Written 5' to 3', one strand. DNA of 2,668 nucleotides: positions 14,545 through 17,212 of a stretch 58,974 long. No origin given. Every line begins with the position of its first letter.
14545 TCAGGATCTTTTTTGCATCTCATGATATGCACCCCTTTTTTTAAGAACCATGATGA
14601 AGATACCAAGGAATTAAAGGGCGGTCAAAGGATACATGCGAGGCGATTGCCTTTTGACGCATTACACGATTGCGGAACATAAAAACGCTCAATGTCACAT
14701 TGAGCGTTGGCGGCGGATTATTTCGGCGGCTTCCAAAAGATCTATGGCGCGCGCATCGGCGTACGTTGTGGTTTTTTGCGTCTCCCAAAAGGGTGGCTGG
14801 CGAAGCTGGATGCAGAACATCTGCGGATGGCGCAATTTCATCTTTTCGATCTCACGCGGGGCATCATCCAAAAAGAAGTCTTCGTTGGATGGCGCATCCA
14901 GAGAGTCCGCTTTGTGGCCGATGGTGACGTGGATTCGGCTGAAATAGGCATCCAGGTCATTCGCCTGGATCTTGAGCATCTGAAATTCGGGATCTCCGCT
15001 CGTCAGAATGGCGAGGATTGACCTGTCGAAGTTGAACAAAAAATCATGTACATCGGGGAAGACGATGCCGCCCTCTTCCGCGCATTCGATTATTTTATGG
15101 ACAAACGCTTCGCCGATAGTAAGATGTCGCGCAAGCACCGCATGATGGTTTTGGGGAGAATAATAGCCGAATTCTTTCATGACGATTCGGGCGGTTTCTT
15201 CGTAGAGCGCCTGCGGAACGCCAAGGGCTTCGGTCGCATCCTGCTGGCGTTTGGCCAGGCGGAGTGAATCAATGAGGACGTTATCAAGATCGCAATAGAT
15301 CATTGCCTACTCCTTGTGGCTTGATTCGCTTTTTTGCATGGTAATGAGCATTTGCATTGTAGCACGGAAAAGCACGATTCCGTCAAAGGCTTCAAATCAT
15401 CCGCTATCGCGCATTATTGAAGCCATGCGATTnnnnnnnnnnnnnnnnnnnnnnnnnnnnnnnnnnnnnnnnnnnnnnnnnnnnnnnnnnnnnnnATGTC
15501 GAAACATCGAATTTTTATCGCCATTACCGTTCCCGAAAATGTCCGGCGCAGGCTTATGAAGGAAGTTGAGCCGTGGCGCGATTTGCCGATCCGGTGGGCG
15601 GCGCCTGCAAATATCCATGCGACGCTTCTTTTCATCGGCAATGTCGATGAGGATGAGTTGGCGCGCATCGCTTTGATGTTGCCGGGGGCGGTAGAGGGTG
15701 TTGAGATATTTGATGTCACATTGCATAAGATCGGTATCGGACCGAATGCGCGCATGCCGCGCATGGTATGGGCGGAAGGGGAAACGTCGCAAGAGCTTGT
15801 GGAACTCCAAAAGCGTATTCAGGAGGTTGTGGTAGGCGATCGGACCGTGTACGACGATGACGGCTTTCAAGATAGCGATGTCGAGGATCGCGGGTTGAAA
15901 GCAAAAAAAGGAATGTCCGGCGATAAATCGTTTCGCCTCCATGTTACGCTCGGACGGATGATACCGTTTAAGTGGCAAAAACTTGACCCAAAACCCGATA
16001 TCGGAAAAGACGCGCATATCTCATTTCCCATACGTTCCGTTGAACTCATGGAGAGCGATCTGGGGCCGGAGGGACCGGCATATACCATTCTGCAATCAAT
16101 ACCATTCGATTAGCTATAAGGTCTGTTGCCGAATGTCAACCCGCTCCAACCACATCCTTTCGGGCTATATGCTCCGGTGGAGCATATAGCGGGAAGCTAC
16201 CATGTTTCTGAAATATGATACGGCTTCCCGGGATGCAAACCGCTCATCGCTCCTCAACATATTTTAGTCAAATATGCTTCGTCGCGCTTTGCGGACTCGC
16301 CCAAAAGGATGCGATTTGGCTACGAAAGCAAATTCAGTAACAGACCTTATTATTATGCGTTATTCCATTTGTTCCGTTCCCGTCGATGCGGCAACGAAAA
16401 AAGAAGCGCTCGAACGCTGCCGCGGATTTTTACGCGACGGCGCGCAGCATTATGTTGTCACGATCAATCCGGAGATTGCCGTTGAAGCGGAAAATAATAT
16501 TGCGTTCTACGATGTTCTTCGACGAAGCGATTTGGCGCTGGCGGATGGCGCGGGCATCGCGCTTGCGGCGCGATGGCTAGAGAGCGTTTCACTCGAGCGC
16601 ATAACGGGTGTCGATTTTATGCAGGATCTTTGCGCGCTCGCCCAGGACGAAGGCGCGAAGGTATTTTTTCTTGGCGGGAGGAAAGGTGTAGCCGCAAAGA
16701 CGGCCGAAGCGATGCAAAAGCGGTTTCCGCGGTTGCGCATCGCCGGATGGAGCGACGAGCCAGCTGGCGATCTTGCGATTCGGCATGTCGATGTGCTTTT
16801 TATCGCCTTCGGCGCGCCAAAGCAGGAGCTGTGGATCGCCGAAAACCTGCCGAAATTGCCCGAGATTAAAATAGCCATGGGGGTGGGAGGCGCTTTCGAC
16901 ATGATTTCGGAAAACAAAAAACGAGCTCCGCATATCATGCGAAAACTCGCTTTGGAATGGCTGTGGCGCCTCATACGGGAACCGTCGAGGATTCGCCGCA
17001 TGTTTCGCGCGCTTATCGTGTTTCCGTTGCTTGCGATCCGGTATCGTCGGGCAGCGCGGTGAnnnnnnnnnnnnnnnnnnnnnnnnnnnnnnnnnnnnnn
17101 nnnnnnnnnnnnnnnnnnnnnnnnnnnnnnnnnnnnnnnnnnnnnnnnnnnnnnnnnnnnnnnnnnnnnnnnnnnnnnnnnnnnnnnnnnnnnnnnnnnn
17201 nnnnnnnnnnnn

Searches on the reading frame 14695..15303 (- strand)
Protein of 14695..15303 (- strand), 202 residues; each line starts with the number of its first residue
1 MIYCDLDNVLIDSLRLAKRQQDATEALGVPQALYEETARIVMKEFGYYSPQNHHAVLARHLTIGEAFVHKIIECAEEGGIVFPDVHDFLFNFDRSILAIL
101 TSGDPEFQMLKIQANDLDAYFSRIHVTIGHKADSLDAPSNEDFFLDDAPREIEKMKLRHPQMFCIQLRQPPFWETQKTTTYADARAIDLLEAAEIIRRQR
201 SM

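Call 68: search_protein_families(library=pfam, proteins=[window:14695-15303:-], max_evalue=0.01)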
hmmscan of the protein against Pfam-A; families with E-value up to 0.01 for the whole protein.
window:14695-15303:- (202 aa): 1 family
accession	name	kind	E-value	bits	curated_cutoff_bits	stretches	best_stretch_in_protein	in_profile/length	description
PF00702.32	Hydrolase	-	0.0017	19.2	26.4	1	5-128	7-148/191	haloacid dehalogenase-like hydrolase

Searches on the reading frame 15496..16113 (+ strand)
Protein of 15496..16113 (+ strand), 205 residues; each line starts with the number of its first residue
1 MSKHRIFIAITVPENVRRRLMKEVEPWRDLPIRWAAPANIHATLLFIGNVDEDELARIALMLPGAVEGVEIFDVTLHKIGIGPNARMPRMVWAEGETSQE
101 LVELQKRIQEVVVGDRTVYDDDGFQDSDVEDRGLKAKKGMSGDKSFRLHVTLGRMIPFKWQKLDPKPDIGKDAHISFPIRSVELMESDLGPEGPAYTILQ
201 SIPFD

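Call 68: search_protein_families(library=pfam, proteins=[window:15496-16113:+], max_evalue=0.01)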
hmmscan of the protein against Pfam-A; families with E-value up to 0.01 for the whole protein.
window:15496-16113:+ (205 aa): 2 families
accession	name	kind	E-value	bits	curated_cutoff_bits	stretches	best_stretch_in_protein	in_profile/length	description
PF02834.22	LigT_PEase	-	3.4e-13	50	23.3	1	12-92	3-87/87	LigT like Phosphoesterase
PF13563.12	2_5_RNA_ligase2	-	1.3e-07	32.2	27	1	24-188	9-149/152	2'-5' RNA ligase superfamily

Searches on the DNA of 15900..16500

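Call 66: search_with_rna_model(model_id=R1, source=window, start=15900, end=16500, max_evalue=10, show_alignments=2, filters=off)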
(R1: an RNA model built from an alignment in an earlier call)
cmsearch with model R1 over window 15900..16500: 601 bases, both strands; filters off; matches with E-value up to 10: 10.
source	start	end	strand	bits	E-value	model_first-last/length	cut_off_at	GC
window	16160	16234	+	42.8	3.5e-11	1-68/68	no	0.51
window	16154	16193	-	8.5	0.034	1-68/68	no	0.55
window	16225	16304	-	2.7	1.1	1-68/68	no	0.51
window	16061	16110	+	0.2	5.2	1-68/68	no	0.52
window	15950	15959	+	-0.3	6.6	1-68/68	no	0.6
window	16138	16149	-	-0.3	6.6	1-68/68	no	0.58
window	16018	16031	-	-0.5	7.6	1-68/68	no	0.36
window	15915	15942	-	-0.5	7.7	1-68/68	no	0.54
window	16095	16105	-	-0.6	8.3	1-68/68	no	0.27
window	16048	16059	+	-0.7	8.6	1-68/68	no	0.5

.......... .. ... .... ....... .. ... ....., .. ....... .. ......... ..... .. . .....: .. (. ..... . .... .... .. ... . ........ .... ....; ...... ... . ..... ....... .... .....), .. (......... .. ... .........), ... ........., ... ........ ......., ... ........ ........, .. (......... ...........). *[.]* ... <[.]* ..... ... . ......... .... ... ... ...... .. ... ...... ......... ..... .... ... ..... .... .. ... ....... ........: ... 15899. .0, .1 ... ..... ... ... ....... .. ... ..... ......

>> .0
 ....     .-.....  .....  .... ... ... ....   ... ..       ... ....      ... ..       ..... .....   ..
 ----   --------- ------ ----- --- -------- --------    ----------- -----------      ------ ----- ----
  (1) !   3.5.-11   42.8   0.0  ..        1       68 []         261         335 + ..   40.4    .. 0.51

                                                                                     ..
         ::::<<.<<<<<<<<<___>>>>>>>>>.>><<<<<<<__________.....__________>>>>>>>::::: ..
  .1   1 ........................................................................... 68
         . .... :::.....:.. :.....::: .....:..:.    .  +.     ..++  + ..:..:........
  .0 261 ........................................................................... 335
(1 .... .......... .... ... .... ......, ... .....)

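Call 71: search_rna_families(source=window, start=16050, end=16330, threshold=evalue, max_evalue=10)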
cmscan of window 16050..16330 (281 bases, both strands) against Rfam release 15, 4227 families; matches with E-value up to 10: 3.
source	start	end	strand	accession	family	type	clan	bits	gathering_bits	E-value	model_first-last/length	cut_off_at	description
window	16154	16199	+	RF03807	mir-4890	Gene; miRNA;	-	13.1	100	6.6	1-91/91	no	mir-4890 microRNA precursor family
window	16186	16237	-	RF04183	Bacteroidales_small_SRP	Gene;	CL00003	12.4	55.2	9.5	1-107/107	no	Bacteroidales small SRP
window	16055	16081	+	RF02040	HOTTIP_1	Gene; lncRNA;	-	10.8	50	5.6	30-57/57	no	HOXA transcript at the distal tip, conserved region 1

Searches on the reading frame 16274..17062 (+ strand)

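Call 39: search_protein_families(library=pfam, proteins=[window:16274-17062:+], max_evalue=0.00001)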
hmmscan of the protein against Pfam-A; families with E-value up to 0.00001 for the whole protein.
window:16274-17062:+ (262 aa): 1 family
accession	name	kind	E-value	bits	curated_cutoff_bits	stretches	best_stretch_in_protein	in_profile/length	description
PF03808.19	Glyco_tran_WecG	-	3.7e-51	173.7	27.4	1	85-243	1-167/168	Glycosyl transferase WecG/TagA/CpsF family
